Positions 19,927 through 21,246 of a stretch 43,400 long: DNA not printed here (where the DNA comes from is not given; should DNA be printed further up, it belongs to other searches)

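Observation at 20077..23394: Origin-proximal NurA-like nuclease / HerA-like ATPase pair with a convergent membrane-anchored coiled-coil wHTH protein: candidate undescribed three-gene module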

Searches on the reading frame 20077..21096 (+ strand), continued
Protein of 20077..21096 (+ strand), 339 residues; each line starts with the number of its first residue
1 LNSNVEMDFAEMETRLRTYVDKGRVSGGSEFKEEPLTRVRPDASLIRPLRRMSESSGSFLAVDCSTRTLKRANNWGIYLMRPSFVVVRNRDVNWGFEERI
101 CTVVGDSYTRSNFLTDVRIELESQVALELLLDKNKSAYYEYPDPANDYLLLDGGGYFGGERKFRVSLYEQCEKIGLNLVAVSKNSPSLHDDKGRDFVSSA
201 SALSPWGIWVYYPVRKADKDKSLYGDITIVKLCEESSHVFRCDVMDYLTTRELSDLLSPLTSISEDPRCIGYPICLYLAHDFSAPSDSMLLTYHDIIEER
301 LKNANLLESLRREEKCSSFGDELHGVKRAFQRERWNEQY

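Call 90: find_encoding_contigs(protein=P0372, flank=10000, max_places=1)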
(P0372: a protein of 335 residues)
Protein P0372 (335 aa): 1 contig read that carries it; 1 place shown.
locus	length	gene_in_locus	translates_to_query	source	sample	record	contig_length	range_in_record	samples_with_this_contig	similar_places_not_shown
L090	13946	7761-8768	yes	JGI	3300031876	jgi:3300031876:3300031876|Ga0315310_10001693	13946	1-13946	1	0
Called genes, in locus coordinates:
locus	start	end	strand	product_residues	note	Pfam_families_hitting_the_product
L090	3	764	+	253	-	?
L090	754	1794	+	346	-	-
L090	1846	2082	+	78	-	-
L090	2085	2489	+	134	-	-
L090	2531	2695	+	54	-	-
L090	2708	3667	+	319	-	-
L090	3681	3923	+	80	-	-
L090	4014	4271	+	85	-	PF14947:HTH_45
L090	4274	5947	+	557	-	-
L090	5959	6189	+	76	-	-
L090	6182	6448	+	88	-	-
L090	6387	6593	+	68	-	-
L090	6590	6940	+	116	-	-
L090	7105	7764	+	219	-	PF01022:HTH_5 (faint)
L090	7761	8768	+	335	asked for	-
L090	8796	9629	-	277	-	-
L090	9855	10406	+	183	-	PF01391:Collagen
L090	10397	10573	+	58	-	-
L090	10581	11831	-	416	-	-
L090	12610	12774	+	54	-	-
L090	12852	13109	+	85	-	-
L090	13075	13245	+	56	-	-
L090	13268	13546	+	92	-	-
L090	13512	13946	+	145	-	?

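Call 91: find_encoding_contigs(protein=P0517, flank=10000, max_places=2)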
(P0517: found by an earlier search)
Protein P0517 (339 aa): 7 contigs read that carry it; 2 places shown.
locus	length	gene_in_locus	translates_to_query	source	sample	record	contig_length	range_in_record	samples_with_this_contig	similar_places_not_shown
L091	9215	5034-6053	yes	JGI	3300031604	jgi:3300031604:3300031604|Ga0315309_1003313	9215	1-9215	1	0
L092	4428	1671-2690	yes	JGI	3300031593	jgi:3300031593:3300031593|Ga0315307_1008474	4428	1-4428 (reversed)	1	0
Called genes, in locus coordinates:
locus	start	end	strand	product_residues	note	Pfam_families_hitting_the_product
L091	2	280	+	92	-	?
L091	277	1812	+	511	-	PF00149:Metallophos, PF04042:DNA_pol_E_B, PF12850:Metallophos_2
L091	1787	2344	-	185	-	PF01949:Endo_dU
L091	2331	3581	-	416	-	PF01637:ATPase_2 (weak), PF13191:AAA_16, PF00004:AAA, PF13401:AAA_22, PF22606:Cdc6-ORC-like_ATPase_lid (weak), PF22703:Cdc6_lid, PF09079:WHD_Cdc6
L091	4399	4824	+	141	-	-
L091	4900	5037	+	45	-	-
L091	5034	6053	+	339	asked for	-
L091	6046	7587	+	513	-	PF01935:DUF87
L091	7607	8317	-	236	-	PF01047:MarR (faint)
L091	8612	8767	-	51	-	-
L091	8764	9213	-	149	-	?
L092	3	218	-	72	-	?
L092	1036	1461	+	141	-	-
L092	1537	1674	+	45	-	-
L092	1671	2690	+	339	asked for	-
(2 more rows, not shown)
